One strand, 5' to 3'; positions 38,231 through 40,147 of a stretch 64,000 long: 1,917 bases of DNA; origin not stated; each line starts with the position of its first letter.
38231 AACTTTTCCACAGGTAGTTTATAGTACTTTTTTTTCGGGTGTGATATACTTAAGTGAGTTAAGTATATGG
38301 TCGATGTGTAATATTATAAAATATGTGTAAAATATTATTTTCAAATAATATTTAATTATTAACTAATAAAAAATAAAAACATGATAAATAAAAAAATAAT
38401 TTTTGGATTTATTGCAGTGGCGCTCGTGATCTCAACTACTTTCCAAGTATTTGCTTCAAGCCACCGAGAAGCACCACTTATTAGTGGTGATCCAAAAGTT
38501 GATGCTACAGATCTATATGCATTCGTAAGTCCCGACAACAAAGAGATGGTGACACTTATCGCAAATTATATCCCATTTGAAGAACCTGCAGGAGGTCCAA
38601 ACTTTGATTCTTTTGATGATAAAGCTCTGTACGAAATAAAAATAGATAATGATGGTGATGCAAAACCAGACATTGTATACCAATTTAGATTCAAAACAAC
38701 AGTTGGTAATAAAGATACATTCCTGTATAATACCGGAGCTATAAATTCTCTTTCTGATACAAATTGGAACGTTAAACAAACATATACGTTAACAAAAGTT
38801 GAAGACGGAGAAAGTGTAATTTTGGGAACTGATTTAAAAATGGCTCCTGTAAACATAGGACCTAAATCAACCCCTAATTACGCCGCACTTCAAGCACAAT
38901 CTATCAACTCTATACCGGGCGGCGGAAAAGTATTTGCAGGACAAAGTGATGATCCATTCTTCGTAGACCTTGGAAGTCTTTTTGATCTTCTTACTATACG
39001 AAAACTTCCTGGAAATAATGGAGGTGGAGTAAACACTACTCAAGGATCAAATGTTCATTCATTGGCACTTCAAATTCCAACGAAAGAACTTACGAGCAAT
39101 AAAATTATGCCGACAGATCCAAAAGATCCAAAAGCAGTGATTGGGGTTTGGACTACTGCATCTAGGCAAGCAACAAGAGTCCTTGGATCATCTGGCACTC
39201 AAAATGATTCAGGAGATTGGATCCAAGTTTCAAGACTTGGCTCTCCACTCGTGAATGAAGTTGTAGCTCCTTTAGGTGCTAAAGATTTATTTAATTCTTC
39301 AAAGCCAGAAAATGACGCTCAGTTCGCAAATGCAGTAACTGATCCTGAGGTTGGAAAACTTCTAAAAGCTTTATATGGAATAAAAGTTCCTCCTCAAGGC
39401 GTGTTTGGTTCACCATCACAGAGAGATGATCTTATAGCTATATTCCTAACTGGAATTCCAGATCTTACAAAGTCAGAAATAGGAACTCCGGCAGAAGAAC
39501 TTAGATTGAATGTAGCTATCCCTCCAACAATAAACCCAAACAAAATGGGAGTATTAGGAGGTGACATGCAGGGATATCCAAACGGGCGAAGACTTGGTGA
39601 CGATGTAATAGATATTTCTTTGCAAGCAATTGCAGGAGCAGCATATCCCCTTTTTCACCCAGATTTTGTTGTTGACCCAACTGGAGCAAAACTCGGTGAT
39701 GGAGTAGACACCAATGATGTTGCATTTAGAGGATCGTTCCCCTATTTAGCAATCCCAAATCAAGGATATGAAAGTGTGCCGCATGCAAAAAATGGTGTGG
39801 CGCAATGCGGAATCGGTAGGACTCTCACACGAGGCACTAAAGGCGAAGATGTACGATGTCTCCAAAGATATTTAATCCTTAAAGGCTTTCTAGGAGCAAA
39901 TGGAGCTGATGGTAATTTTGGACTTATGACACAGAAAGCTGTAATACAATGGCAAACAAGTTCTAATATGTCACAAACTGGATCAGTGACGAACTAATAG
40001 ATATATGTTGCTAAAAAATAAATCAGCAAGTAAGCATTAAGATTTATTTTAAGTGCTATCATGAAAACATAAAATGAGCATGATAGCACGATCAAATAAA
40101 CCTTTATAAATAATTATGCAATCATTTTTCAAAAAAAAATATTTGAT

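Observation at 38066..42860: Duplicated MarR operator/promoter module with a marR pseudogene remnant, bracketing a DUF4331-TPR-HupE/UreJ segment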

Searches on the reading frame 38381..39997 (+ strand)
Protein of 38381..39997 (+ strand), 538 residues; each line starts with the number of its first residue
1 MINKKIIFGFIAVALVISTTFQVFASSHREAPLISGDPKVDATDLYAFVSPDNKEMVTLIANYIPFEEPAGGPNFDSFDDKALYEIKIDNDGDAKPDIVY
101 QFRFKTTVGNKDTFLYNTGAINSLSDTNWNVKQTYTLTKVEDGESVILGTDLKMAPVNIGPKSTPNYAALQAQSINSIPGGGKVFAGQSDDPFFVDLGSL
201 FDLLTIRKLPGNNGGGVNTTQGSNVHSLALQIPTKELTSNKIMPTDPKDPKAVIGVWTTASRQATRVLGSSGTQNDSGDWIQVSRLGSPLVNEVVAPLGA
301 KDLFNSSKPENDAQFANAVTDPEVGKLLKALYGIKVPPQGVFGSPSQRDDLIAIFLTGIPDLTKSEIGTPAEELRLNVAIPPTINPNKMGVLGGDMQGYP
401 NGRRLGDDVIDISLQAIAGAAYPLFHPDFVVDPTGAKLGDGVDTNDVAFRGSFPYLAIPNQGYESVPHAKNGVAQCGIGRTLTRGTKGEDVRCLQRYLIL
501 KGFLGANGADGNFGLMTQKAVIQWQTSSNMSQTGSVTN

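Call 5: search_protein_families(library=pfam, proteins=[window:38381-39997:+], max_evalue=0.01)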
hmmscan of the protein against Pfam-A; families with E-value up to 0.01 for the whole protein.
window:38381-39997:+ (538 aa): 2 families
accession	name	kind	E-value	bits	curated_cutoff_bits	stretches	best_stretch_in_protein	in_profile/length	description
PF14224.11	DUF4331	-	4.5e-155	517.5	27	1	26-459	1-421/421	Domain of unknown function (DUF4331)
PF01471.23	PG_binding_1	-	3.1e-09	37.3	23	1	488-537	2-50/57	Putative peptidoglycan binding domain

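Call 11: find_encoding_contigs(protein=window:38381-39997:+, flank=10000, max_places=10)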
Protein window:38381-39997:+ (538 aa): no gene with exactly this product is on record in the collection.

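Call 15: list_cluster_members(proteins=[P0001, window:38381-39997:+, window:41438-42232:+, window:42863-43456:+])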
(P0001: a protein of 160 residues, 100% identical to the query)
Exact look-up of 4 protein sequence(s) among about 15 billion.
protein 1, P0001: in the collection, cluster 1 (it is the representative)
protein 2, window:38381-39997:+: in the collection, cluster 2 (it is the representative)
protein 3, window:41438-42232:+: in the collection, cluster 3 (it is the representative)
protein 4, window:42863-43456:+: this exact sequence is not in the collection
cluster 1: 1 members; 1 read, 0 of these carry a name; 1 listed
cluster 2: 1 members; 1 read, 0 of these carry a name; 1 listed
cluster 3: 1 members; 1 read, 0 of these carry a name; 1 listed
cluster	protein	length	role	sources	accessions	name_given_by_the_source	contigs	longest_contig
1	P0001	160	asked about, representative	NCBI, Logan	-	-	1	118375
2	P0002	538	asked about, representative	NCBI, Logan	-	-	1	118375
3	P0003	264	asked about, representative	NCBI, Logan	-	-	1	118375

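Call 18: find_homologous_proteins(query=window:38381-39997:+, max_evalue=1e-10)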
Query window:38381-39997:+ (538 aa): 8000 proteins with E <= 1e-10 among 8000 candidates; the best 120 are listed.
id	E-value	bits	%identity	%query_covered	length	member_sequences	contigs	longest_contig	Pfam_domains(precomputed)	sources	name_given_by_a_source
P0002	0.0e+0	1213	100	100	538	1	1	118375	PF14224.12,PF01471.24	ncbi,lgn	-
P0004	2.8e-255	866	69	100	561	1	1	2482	PF14224.12,PF01471.24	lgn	-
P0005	4.9e-254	862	70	100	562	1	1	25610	PF14224.12,PF01471.24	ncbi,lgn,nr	ncbi:MAG: DUF4331 family protein [bacterium]|nr:DUF4331 family protein [bacterium]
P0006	2.6e-250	850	70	99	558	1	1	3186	PF14224.12,PF01471.24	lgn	-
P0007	9.9e-248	841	70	99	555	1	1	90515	PF14224.12,PF01471.24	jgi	jgi:hypothetical protein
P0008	1.3e-245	834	70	99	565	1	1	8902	PF14224.12,PF01471.24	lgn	-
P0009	2.6e-242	823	67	99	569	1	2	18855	PF14224.12,PF01471.24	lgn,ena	-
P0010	1.0e-241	821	69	98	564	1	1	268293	PF14224.12,PF01471.24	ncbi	-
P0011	3.0e-240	817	66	99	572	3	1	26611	PF14224.12,PF01471.24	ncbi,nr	ncbi:DUF4331 family protein [Candidatus Gracilibacteria bacterium]|nr:DUF4331 family protein [Candid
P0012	6.9e-240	815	67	99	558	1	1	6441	PF14224.12,PF01471.24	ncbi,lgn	ncbi:DUF4331 domain-containing protein [soil metagenome]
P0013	4.4e-239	813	68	99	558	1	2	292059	PF14224.12,PF01471.24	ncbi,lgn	ncbi:MAG: DUF4331 family protein [Candidatus Paceibacterota bacterium]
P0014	1.3e-238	811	67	100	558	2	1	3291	PF14224.12,PF01471.24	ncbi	-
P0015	1.1e-237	808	77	87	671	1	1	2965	PF07452.18,PF14224.12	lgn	-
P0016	4.1e-237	806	69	99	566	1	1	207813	PF14224.12,PF01471.24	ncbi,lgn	-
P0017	6.9e-237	805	65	99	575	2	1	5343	PF14224.12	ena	-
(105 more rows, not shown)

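Call 19: find_encoding_contigs(protein=P0005, flank=8000, max_places=2)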
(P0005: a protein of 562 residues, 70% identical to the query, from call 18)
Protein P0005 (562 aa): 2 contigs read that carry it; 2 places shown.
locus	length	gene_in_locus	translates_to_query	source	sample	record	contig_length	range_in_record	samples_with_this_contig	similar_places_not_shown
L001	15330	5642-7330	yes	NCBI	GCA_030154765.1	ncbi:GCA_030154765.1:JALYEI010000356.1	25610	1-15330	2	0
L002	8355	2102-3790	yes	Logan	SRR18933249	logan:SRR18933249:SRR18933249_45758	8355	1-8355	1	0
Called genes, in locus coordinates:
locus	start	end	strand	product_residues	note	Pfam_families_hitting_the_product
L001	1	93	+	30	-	?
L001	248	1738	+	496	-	PF00005:ABC_tran, PF02463:SMC_N (faint), PF13555:AAA_29 (faint), PF13304:AAA_21 (faint), PF00005:ABC_tran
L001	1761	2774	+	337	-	-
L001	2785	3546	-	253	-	PF01479:S4 (weak), PF00849:PseudoU_synth_2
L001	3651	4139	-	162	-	-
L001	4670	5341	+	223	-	PF03167:UDG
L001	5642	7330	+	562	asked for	PF14224:DUF4331, PF01471:PG_binding_1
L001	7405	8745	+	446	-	PF23914:TPR_CcmH_CycH (faint), PF12895:ANAPC3 (faint), PF13432:TPR_16 (faint), PF14559:TPR_19 (faint), PF25062:ARM_TT21_N (faint), PF13181:TPR_8 (faint), PF13431:TPR_17 (faint), PF13428:TPR_14 (faint), +5 more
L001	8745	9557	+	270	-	PF13795:HupE_UreJ_2, PF04955:HupE_UreJ (weak)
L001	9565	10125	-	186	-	PF06210:DUF1003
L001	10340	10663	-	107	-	-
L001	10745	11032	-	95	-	-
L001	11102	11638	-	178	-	PF04229:GrpB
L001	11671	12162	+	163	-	-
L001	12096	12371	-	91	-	PF18893:DUF5652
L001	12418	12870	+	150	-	PF03652:RuvX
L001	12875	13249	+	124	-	PF01588:tRNA_bind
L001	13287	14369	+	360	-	PF11104:PilM_2, PF14450:FtsA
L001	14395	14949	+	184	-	-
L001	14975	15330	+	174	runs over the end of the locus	-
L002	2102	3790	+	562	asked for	PF14224:DUF4331, PF01471:PG_binding_1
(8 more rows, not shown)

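Call 20: find_encoding_contigs(protein=P0007, flank=8000, max_places=2)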
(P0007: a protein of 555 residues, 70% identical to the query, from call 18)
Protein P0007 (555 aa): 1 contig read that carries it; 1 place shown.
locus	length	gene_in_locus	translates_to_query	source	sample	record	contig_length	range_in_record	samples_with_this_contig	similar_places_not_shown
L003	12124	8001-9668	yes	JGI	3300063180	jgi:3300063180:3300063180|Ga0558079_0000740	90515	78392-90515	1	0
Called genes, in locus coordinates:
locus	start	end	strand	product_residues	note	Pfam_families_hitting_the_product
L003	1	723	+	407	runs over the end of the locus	PF11999:Ice_binding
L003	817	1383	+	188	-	-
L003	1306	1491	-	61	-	-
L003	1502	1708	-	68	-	-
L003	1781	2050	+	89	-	-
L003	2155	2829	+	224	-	PF00072:Response_reg, PF00486:Trans_reg_C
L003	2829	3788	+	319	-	PF00512:HisKA, PF02518:HATPase_c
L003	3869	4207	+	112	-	-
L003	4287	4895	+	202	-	PF09335:VTT_dom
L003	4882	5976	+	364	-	PF01075:Glyco_transf_9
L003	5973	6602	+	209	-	PF14360:PAP2_C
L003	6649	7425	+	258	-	PF03988:DUF347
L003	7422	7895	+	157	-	PF12802:MarR_2 (weak)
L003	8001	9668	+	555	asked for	PF14224:DUF4331, PF01471:PG_binding_1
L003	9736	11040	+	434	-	PF23914:TPR_CcmH_CycH (faint), PF07719:TPR_2 (faint), PF13174:TPR_6 (faint), PF13181:TPR_8 (faint), PF13414:TPR_11 (faint), PF13424:TPR_12 (faint), PF13428:TPR_14 (faint), PF13431:TPR_17 (faint), +4 more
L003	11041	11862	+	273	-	PF13795:HupE_UreJ_2, PF04955:HupE_UreJ (weak)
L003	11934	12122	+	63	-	?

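Call 21: find_encoding_contigs(protein=P0010, flank=8000, max_places=2)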
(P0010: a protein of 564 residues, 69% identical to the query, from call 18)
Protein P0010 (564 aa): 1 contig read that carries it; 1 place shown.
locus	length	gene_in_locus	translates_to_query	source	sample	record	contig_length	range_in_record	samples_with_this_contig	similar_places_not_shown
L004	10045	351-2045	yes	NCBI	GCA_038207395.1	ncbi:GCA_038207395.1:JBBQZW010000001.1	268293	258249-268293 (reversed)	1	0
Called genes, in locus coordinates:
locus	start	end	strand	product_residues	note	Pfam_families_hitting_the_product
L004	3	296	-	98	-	?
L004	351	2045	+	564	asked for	PF14224:DUF4331, PF01471:PG_binding_1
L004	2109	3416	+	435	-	PF13181:TPR_8 (faint), PF13428:TPR_14 (faint), PF13432:TPR_16 (faint), PF07719:TPR_2 (faint), PF14559:TPR_19 (faint), PF00515:TPR_1 (faint), PF13414:TPR_11 (faint), PF13424:TPR_12 (faint)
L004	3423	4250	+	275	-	PF04955:HupE_UreJ, PF13795:HupE_UreJ_2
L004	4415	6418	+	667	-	PF20585:Pectate_lyase_5, PF01471:PG_binding_1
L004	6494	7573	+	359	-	PF00188:CAP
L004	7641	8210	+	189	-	-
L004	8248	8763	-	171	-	PF09900:DUF2127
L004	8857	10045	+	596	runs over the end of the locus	PF00664:ABC_membrane, PF00005:ABC_tran, PF02463:SMC_N (weak)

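Call 26: find_encoding_contigs(protein=P0013, flank=8000, max_places=2)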
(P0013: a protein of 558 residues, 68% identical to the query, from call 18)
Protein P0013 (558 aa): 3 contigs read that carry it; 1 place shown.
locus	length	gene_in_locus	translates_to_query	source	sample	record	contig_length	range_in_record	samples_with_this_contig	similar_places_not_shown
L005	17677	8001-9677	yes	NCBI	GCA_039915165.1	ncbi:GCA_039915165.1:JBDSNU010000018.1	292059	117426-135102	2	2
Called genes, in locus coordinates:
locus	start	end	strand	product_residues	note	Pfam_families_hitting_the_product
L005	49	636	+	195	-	PF00406:ADK, PF13207:AAA_17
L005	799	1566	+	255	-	PF00557:Peptidase_M24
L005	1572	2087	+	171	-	PF00293:NUDIX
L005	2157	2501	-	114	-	PF00453:Ribosomal_L20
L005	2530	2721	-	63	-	PF01632:Ribosomal_L35p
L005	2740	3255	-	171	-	PF05198:IF3_N, PF00707:IF3_C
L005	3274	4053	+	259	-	PF01509:TruB_N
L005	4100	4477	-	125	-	-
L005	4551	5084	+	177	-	-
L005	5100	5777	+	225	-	-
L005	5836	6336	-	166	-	-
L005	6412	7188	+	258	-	PF03372:Exo_endo_phos, PF22669:Exo_endo_phos2 (faint)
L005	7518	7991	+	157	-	PF01047:MarR, PF12802:MarR_2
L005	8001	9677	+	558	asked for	PF14224:DUF4331, PF01471:PG_binding_1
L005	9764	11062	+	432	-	PF07719:TPR_2 (faint), PF13414:TPR_11 (faint), PF13431:TPR_17 (faint), PF13432:TPR_16 (faint), PF14559:TPR_19 (faint), PF13181:TPR_8 (faint), PF13424:TPR_12 (faint), PF12895:ANAPC3 (faint), +4 more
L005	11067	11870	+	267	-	PF13795:HupE_UreJ_2, PF04955:HupE_UreJ (weak)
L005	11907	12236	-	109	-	-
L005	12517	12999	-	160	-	PF10604:Polyketide_cyc2, PF08327:AHSA1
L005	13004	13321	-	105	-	PF12840:HTH_20, PF01022:HTH_5, PF12802:MarR_2 (faint), PF13412:HTH_24 (weak)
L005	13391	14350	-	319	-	-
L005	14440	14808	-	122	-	-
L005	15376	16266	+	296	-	PF01565:FAD_binding_4, PF02873:MurB_C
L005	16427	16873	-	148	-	-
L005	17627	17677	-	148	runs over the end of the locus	PF01668:SmpB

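Call 27: find_encoding_contigs(protein=P0016, flank=8000, max_places=2)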
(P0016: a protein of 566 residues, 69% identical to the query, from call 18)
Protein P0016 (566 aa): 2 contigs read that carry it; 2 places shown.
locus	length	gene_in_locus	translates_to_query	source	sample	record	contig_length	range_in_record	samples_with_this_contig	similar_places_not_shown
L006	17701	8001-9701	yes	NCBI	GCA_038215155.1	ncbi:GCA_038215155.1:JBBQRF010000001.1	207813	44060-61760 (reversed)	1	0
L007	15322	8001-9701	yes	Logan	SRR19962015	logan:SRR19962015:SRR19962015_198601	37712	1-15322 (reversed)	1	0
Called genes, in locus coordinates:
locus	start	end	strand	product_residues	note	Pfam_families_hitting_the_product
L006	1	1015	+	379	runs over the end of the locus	PF05496:RuvB_N, PF01078:Mg_chelatase (faint), PF00004:AAA, PF07728:AAA_5 (faint), PF13173:AAA_14 (weak), PF25361:AAA_lid_RFC1 (faint), PF16193:AAA_assoc_2, PF12002:MgsA_C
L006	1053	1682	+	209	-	-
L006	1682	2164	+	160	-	PF00903:Glyoxalase, PF22677:Ble-like_N (weak)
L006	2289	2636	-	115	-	-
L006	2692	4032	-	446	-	PF13091:PLDc_2, PF00614:PLDc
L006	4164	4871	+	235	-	-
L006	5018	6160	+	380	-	PF04851:ResIII, PF00270:DEAD, PF00271:Helicase_C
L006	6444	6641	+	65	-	PF00313:CSD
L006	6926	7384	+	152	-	PF02469:Fasciclin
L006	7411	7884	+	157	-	PF12802:MarR_2 (faint)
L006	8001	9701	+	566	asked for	PF14224:DUF4331, PF01471:PG_binding_1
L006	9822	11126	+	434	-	PF12895:ANAPC3 (faint), PF13414:TPR_11 (faint), PF13424:TPR_12 (faint), PF13428:TPR_14 (faint), PF14559:TPR_19 (faint), PF23914:TPR_CcmH_CycH (faint), PF25060:ARM_TT21_2nd (faint), PF13181:TPR_8 (faint), +5 more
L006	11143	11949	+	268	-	PF13795:HupE_UreJ_2, PF04955:HupE_UreJ (weak)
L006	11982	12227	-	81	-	-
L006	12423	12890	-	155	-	-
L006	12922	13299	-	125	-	-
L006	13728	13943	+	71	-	-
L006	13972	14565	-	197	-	PF00929:RNase_T (weak)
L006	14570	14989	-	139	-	-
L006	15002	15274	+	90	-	PF01016:Ribosomal_L27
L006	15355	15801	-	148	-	PF01281:Ribosomal_L9_N, PF03948:Ribosomal_L9_C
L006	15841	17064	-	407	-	PF22694:CtpB_N-like, PF00595:PDZ, PF13180:PDZ_2, PF17820:PDZ_6, PF03572:Peptidase_S41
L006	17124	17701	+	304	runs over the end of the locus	PF01544:CorA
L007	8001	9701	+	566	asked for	PF14224:DUF4331, PF01471:PG_binding_1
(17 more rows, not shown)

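Call 54: search_solved_structures(query=window:38381-39997:+, max_evalue=1)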
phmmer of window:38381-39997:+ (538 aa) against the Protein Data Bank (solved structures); distinct sequences matched with E-value up to 1: 2.
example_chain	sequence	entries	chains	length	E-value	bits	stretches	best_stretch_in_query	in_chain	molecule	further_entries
4nso_A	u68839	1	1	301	0.0035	19.2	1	479-530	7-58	Effector protein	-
5tv7_A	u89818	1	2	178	0.083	14.7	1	455-534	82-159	Putative peptidoglycan-binding/hydrolysing protein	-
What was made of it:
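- Tried and rejected: There is no sequence match in the PDB outside the PG-binding domain (call 54).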

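Call 55: search_protein_families(library=ncbifam, proteins=[window:38381-39997:+], max_evalue=0.01)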
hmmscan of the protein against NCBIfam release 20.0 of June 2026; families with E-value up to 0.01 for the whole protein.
window:38381-39997:+ (538 aa): 1 family
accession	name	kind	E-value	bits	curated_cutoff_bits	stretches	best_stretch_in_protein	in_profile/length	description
TIGR02869.1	spore_SleB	equivalog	0.00073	19.5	236.5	1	481-536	6-60/201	spore cortex-lytic enzyme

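Call 74: predict_structure(alignment_id=A2)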
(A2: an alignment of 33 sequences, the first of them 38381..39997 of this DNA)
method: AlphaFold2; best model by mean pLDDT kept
length: 538 residues; sequences in the alignment: 33
mean_pLDDT: 63.6   pTM: 0.59
mean pLDDT of the five models: 63.6, 60.6, 60.2, 59.5, 58.0
residues with pLDDT >= 90: 62; 70-90: 197; 50-70: 106; < 50: 173
segments of 3 or more residues with pLDDT < 50: 21-35, 67-73, 192-223, 289-295, 306-309, 311-313, 331-338, 348-358, 383-451, 460-474
pLDDT, mean of each block of 10 residues (from residue 1): 77 75 30 52 72 79 57 61 90 85 89 73 80 93 92 78 69 86 83 42 29 29 69 90 80 80 78 76 64 49 49 52 54 48 51 49 58 64 41 30 28 35 39 32 37 53 32 57 88 86 82 92 90 85
secondary structure, 60 per line:
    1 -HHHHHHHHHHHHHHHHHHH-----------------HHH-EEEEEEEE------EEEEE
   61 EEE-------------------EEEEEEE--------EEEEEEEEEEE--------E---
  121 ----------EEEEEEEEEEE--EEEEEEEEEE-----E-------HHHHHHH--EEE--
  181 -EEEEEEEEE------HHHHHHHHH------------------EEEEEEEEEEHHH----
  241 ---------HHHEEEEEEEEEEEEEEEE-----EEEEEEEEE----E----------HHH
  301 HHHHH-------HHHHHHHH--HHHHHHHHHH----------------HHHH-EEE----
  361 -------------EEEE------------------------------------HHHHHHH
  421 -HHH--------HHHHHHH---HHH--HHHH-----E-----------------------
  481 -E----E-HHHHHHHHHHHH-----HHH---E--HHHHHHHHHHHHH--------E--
elements in order: H2-20 E42-49 E56-63 E83-89 E98-108 E131-141 E144-153 H167-173 E176-178 E182-190 H197-205 E224-233 E253-268 E274-282 H298-305 H313-320 H323-332 H349-352 E354-356 E374-377 H414-420 H433-439 H448-451 H489-500 H515-527
